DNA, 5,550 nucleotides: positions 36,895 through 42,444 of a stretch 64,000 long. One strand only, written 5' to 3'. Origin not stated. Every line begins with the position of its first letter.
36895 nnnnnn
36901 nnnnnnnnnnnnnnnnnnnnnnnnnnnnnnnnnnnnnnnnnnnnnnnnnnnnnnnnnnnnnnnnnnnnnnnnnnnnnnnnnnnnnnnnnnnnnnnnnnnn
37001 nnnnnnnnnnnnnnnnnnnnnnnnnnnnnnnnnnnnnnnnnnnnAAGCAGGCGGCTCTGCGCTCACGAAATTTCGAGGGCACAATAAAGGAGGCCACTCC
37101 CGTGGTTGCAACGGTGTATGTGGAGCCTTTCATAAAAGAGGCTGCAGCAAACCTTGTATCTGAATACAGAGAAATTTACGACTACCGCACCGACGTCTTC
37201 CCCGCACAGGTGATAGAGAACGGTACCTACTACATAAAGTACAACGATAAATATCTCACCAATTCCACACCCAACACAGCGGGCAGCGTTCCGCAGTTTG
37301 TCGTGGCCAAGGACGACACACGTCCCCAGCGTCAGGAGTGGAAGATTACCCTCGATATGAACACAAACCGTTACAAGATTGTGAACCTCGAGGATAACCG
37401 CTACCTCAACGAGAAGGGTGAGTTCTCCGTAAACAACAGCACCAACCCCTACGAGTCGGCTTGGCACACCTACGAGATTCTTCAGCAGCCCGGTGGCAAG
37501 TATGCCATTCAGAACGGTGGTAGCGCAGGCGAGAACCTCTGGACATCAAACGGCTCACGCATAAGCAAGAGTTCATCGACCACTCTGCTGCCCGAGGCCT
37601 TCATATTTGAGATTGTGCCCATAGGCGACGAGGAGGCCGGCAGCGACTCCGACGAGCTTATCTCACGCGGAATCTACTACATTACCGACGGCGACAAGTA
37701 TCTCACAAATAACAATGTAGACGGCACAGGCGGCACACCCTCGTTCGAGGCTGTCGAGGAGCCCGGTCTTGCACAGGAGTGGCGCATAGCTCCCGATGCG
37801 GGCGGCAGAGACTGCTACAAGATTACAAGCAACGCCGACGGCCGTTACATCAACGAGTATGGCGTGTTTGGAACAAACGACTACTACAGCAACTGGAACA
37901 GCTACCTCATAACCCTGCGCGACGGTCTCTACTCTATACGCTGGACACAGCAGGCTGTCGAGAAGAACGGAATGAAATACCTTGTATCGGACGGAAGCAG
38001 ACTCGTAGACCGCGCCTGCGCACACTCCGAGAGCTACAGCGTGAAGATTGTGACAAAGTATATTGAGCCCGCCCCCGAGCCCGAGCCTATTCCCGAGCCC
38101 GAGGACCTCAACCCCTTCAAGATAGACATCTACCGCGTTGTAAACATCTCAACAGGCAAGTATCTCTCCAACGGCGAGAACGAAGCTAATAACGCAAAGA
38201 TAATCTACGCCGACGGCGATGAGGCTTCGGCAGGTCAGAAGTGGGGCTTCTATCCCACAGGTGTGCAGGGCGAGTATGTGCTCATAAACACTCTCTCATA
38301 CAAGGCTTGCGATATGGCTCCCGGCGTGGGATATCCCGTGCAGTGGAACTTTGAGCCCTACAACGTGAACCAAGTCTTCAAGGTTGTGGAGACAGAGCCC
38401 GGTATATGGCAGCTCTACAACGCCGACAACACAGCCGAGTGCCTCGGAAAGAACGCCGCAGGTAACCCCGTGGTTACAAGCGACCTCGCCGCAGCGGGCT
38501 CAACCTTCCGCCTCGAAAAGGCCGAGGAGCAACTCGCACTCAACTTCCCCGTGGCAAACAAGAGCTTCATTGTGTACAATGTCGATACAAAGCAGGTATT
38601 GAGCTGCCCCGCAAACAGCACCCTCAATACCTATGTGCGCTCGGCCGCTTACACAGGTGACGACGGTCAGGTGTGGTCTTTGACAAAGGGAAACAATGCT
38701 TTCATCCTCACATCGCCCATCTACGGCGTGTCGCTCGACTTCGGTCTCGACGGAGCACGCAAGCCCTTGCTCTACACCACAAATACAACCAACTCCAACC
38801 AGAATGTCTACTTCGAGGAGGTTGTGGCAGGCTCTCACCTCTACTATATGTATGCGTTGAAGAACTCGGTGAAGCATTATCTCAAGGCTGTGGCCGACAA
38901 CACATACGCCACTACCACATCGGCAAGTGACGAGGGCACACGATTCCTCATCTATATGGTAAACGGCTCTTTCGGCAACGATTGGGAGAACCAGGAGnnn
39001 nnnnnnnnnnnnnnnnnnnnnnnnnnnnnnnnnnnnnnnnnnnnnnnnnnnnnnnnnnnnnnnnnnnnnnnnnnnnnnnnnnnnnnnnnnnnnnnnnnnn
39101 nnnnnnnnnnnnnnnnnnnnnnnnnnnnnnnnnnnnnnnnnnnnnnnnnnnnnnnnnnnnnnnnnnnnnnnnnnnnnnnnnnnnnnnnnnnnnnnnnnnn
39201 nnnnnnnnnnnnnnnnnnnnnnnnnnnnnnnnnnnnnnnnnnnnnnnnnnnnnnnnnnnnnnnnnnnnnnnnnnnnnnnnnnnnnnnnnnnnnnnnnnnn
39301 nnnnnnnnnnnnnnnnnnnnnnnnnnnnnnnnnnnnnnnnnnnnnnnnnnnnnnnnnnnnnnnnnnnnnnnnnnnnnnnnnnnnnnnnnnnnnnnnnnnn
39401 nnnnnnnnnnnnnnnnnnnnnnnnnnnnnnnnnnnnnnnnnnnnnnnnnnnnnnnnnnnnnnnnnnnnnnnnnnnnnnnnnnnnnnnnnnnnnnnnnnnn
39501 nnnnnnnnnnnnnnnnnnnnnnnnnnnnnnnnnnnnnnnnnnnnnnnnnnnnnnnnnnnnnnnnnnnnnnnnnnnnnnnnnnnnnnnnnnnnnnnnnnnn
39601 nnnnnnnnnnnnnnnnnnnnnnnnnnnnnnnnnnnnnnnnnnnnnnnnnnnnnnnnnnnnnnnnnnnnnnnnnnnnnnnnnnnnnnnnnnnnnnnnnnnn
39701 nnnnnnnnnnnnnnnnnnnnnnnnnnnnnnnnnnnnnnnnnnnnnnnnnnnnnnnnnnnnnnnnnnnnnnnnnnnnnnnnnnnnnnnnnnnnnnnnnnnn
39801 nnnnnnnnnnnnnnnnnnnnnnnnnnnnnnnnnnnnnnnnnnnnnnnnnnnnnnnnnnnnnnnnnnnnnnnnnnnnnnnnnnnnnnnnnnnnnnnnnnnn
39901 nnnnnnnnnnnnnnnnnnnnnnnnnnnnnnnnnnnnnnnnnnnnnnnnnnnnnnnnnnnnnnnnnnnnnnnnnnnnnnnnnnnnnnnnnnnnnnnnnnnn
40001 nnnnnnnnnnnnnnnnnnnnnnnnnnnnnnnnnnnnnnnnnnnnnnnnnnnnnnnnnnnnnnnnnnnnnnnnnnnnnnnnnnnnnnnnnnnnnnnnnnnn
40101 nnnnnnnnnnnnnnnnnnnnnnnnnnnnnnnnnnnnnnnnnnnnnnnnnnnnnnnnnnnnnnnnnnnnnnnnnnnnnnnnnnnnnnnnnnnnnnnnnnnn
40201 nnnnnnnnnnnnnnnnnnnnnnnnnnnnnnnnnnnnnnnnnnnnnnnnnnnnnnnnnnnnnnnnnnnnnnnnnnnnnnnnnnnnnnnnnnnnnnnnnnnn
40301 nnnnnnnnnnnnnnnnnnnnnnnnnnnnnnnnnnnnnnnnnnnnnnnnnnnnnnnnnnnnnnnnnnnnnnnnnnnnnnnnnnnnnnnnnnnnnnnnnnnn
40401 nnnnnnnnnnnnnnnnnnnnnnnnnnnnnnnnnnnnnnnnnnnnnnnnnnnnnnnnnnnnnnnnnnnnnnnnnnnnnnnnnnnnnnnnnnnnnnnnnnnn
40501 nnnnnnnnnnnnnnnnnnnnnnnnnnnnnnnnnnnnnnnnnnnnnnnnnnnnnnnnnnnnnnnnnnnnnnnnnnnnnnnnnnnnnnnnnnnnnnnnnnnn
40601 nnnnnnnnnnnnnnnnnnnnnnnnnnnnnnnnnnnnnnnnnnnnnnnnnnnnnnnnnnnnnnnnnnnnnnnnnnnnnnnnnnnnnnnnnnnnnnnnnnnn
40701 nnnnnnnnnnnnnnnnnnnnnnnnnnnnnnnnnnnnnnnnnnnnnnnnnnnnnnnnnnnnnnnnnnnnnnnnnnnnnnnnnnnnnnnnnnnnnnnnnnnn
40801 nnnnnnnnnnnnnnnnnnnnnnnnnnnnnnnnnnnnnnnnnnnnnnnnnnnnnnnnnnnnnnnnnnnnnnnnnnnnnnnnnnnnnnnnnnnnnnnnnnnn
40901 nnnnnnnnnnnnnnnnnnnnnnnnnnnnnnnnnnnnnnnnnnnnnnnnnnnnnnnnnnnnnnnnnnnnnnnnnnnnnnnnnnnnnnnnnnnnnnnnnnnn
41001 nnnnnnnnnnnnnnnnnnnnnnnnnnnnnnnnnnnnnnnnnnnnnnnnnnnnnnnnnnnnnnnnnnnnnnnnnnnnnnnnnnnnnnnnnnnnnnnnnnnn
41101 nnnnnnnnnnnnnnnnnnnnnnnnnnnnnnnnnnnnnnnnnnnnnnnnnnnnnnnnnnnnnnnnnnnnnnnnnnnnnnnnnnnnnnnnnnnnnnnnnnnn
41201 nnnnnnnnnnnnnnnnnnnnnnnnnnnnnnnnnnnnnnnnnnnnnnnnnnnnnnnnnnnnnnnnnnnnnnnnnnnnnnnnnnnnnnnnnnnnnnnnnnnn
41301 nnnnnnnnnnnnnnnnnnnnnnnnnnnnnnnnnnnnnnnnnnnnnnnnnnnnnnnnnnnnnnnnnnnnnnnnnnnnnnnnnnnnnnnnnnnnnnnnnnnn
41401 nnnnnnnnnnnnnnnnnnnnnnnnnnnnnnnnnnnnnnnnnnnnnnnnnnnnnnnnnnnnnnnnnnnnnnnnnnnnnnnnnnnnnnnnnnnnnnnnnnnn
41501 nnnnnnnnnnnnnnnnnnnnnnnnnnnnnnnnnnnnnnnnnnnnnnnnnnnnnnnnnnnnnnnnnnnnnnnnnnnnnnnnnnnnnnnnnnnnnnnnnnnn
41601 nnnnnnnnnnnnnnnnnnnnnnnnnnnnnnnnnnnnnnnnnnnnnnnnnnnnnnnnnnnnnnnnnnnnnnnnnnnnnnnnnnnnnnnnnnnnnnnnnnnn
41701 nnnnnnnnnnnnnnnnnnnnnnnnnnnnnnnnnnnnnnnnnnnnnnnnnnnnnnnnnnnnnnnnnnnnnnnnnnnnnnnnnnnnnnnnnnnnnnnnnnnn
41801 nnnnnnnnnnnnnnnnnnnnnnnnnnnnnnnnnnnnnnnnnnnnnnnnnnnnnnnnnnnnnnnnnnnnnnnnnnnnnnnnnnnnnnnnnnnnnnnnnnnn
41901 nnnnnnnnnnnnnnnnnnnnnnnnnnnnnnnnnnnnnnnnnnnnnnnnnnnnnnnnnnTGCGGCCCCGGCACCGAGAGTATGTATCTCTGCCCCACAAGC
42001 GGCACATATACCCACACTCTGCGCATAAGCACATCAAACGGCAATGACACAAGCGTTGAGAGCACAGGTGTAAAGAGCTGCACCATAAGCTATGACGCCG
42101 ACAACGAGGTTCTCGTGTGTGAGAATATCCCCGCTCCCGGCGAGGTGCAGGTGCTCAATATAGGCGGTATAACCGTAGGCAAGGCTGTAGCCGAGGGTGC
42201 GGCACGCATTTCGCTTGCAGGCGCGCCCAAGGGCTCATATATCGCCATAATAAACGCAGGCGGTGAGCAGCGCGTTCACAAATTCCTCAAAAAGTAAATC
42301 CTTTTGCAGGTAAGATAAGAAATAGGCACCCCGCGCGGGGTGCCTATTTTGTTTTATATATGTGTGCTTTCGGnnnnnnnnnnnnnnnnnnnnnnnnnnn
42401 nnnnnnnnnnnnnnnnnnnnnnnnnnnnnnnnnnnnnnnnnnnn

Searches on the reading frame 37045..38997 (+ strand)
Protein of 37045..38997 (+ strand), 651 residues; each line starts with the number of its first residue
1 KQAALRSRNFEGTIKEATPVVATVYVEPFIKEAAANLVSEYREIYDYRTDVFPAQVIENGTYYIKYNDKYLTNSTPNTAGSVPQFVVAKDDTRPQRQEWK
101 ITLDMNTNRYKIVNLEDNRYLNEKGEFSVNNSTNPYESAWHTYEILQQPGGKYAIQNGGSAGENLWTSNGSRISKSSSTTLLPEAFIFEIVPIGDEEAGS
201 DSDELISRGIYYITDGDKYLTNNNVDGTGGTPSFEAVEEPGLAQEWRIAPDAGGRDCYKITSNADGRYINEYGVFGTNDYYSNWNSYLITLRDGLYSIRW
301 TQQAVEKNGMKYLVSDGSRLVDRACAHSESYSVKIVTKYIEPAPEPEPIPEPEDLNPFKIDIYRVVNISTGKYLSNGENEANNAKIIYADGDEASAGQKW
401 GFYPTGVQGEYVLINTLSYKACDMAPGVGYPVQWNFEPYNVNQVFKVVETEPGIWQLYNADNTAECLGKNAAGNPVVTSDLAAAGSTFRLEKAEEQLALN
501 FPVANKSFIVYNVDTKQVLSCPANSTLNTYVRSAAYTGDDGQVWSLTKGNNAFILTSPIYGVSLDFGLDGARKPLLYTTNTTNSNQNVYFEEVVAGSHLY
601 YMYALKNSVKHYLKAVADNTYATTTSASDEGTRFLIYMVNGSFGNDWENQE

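Call 44: search_protein_families(library=pfam, proteins=[window:37045-38997:+], max_evalue=1)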
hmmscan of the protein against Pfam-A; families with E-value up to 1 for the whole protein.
window:37045-38997:+ (651 aa): 4 families
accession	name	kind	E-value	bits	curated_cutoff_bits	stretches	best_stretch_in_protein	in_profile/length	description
PF14200.12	RicinB_lectin_2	-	5.6e-17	62.6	25.6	6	397-468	2-74/89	Ricin-type beta-trefoil lectin domain-like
PF00652.28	Ricin_B_lectin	-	0.0037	17.9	29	0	363-448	3-85/126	Ricin-type beta-trefoil lectin domain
PF16850.11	Inhibitor_I66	-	0.013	15.9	27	1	57-167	3-110/146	Peptidase inhibitor I66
PF24208.1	Beta-tre_PLH30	-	0.16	12.4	27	1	363-415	1-49/130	Endo-acting ulvan lyase beta-trefoil domain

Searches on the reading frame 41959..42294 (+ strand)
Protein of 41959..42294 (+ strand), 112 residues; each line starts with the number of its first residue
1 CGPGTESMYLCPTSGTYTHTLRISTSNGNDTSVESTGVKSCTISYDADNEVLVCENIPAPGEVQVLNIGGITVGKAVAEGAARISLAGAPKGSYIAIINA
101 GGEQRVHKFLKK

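Call 15: search_protein_families(library=ncbifam, proteins=[window:41959-42294:+], max_evalue=10)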
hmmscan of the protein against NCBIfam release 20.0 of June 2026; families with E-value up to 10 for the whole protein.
seq(112 aa): 2 families
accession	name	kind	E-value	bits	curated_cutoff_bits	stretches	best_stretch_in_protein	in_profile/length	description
TIGR04183.1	Por_Secre_tail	domain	2.6e-05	24.1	23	1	56-112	16-72/72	T9SS type A sorting domain-containing protein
NF052644.1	T9SS_DNase_Rie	equivalog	0.031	13.6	260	1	61-112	200-251/251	T9SS-dependent surface endonuclease, AS87_RS02955 family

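Call 16: search_protein_families(library=pfam, proteins=[window:41959-42294:+], max_evalue=10)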
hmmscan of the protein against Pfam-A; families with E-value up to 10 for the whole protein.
seq(112 aa): 4 families
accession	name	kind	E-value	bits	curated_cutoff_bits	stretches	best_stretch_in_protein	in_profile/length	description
PF18962.6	Por_Secre_tail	-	0.0083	16.8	27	1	62-109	23-73/75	Secretion system C-terminal sorting domain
PF19410.4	DUF5980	-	0.053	14.4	27.1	1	67-100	45-78/97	Family of unknown function (DUF5980)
PF16967.11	TcfC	-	0.095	12.7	29.4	1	57-99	9-51/68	E-set like domain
PF19248.4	DUF5896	-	0.27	11.3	25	1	31-59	90-118/191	Family of unknown function (DUF5896)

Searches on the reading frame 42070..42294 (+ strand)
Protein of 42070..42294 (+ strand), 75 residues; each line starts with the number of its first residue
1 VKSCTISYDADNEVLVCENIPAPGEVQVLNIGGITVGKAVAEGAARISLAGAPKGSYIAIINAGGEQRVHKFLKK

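Call 60: predict_structure(alignment_id=A3)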
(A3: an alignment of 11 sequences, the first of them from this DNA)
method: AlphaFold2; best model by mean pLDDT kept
length: 75 residues; sequences in the alignment: 11
mean_pLDDT: 95.0   pTM: 0.83
mean pLDDT of the five models: 95.0, 94.8, 93.7, 93.7, 93.7
residues with pLDDT >= 90: 71; 70-90: 4; 50-70: 0; < 50: 0
segments of 3 or more residues with pLDDT < 50: none
pLDDT, mean of each block of 10 residues (from residue 1): 90 97 96 96 96 96 95 93
secondary structure, 60 per line:
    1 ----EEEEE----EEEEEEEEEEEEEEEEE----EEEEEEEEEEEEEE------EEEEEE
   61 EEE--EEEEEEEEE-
elements in order: E5-9 E14-30 E35-48 E55-63 E66-74

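Call 63: fold_search(model_id=the predicted structure, library=pdb)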
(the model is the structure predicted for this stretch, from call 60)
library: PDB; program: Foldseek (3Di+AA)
matches with E <= 10: 1923; with E <= 0.001: 2
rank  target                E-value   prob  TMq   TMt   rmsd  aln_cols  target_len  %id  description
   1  4g5a_A                1.4e-04  1.00  0.78  0.61   2.6        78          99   19  Crystal structure of a putative member of duf 3244 protein family (BT_1867) from Bacteroides thetaiotaomicron VPI-5482 (released 2012-09-19)
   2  8glk_D                7.4e-04  1.00  0.77  0.77   2.7        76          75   17  The Type 9 Secretion System dGldL peak II, NucA substrate bound complex (released 2024-01-31)
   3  8qb1_A                1.3e-03  1.00  0.79  0.69   2.3        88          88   20  C-terminal domain of mirolase from Tannerella forsythia (released 2024-02-28)
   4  7c7u_B                1.7e-03  1.00  0.69  0.11   3.4        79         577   22  Biofilm associated protein - BSP domain (released 2021-05-12)
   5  7c7u_A                2.1e-03  1.00  0.69  0.11   3.4        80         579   21  Biofilm associated protein - BSP domain (released 2021-05-12)
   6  8qb1_C                3.5e-03  1.00  0.77  0.70   1.9        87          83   20  C-terminal domain of mirolase from Tannerella forsythia (released 2024-02-28)
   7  3sd2                  4.4e-03  1.00  0.78  0.69   1.8        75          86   15  Crystal structure of a putative member of duf3244 protein family (BT_3571) from Bacteroides thetaiotaomicron vpi-5482 at (released 2011-06-29)
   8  4v4c_B                1.3e-02  1.00  0.58  0.17   1.3        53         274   21  Crystal Structure of Pyrogallol-Phloroglucinol Transhydroxylase from Pelobacter acidigallici (released 2014-07-09)
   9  6lem_A                1.6e-02  1.00  0.60  0.10   4.8        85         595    9  Structure of E. coli beta-glucuronidase complex with C6-nonyl uronic isofagomine (released 2021-01-27)
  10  9npe_F                1.7e-02  1.00  0.59  0.08   4.2        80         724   20  Crystal structure of the inactive conformation of a glycoside hydrolase (CapGH2b) from the GH2 family in the space gro (released 2025-11-12)
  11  6u7i_C                1.9e-02  1.00  0.73  0.11   2.7        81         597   18  Faecalibacterium prausnitzii Beta-glucuronidase (released 2019-10-30)
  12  3lpf_A                1.9e-02  1.00  0.61  0.10   4.0        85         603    9  Structure of E. coli beta-Glucuronidase bound with a novel, potent inhibitor 1-((6,7-dimethyl-2-oxo-1,2-dihydroquinoli (released 2010-11-17)
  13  6leg_D                1.9e-02  1.00  0.51  0.09   4.9        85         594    8  Structure of E. coli beta-glucuronidase complex with uronic isofagomine (released 2021-01-27)
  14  5m11                  2.1e-02  1.00  0.78  0.09   2.7        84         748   10  Structural and functional probing of PorZ, an essential bacterial surface component of the type-IX secretion system of h (released 2016-11-09)
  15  7skn_B                2.6e-02  1.00  0.62  0.64   3.0        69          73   19  De novo synthetic protein DIG8-CC (tetragonal space group) (released 2022-10-12)
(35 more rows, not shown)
